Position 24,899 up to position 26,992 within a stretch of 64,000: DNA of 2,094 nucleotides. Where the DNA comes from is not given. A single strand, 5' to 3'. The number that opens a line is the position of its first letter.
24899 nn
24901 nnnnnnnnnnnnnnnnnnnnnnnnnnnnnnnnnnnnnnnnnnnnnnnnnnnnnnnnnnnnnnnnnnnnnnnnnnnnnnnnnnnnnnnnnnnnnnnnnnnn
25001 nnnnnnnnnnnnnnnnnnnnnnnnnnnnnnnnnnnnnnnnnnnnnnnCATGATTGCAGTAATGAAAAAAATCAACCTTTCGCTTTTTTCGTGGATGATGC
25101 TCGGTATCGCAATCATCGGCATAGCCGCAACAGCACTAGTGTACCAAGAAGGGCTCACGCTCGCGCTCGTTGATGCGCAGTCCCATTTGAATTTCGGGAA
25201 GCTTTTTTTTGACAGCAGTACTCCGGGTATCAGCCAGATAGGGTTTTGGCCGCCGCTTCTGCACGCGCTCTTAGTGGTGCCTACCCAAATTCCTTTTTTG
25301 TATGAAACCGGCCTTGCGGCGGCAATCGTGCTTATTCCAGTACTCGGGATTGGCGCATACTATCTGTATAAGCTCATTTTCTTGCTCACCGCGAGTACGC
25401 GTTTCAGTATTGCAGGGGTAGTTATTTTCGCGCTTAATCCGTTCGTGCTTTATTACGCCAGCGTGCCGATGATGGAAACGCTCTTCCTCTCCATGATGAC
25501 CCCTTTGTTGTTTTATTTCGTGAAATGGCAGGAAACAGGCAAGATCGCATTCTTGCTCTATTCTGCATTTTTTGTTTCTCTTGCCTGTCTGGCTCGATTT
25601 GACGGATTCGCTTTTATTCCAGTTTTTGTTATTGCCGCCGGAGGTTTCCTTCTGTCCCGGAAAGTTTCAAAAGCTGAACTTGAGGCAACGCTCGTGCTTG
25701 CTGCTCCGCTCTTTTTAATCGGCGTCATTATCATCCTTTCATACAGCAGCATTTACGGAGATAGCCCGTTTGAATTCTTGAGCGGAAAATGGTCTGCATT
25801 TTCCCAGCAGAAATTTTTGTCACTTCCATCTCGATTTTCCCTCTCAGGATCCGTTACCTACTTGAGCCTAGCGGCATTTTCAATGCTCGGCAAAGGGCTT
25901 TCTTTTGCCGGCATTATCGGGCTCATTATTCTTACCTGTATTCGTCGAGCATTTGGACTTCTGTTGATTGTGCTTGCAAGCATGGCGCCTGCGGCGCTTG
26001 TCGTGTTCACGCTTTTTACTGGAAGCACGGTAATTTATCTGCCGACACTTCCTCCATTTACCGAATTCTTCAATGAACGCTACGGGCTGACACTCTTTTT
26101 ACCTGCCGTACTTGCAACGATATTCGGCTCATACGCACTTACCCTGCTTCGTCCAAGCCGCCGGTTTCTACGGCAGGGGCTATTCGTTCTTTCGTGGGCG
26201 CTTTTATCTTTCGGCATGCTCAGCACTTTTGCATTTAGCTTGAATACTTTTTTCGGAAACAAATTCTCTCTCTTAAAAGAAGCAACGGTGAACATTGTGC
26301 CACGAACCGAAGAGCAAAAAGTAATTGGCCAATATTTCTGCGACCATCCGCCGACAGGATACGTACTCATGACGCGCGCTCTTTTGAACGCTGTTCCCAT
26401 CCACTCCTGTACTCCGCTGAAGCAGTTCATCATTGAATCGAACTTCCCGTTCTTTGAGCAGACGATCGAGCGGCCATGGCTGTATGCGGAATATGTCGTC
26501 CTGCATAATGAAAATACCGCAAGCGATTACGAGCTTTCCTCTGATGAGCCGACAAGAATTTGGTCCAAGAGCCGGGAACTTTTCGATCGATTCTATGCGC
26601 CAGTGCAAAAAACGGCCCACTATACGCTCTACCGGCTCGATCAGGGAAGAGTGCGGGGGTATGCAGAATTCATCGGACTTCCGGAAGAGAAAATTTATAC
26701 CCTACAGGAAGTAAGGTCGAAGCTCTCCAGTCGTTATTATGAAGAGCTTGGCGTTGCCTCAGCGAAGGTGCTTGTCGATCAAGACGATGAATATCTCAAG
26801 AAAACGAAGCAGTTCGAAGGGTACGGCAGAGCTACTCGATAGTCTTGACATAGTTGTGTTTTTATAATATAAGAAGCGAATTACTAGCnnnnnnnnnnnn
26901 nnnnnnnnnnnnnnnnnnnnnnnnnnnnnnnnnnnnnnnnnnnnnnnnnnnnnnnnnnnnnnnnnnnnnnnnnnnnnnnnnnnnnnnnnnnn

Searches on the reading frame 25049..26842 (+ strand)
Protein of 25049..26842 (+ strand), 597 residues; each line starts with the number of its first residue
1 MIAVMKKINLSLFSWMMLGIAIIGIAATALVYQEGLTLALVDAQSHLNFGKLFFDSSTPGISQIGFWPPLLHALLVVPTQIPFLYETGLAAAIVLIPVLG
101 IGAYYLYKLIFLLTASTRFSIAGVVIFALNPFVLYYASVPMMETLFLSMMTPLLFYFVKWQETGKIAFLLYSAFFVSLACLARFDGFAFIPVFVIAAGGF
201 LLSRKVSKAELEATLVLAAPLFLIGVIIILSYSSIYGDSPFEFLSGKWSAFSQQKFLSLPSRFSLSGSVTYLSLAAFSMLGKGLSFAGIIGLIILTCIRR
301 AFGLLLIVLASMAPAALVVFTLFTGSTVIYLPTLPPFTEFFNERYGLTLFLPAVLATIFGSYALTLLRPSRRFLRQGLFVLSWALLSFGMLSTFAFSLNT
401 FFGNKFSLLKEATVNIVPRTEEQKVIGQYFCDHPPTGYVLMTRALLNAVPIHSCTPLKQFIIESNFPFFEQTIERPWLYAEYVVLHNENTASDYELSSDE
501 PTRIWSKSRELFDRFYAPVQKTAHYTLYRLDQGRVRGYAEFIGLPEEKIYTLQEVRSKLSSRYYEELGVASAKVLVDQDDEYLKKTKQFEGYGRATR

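Call 6: search_protein_families(library=pfam, proteins=[window:25049-26842:+], max_evalue=0.01)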
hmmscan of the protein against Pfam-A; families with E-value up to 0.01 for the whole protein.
window:25049-26842:+ (597 aa): 0 families

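Call 7: search_protein_families(library=ncbifam, proteins=[window:25049-26842:+], max_evalue=0.01)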
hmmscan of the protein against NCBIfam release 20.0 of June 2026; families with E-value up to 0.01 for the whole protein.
window:25049-26842:+ (597 aa): 0 families

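Call 30: search_protein_families(library=pfam, proteins=[window:25049-26842:+], max_evalue=10)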
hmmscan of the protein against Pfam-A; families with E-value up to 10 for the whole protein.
window:25049-26842:+ (597 aa): 0 families

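Call 61: search_protein_families(library=phrogs, proteins=[window:25049-26842:+], max_evalue=0.1)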
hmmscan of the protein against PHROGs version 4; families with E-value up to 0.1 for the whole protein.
window:25049-26842:+ (597 aa): 1 family
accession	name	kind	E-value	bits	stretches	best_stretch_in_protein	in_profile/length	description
phrog_17107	-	unknown function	0.026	15.6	1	188-238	2-53/72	-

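Call 87: search_protein_families(library=ncbifam, proteins=[window:25049-26842:+], max_evalue=1)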
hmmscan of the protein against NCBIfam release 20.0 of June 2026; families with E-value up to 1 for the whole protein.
window:25049-26842:+ (597 aa): 0 families
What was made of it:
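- Tried and rejected: Pfam, PHROGs and NCBIfam also gave nothing for X, the middle region or the 597-aa membrane protein (calls 30, 61, 87).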
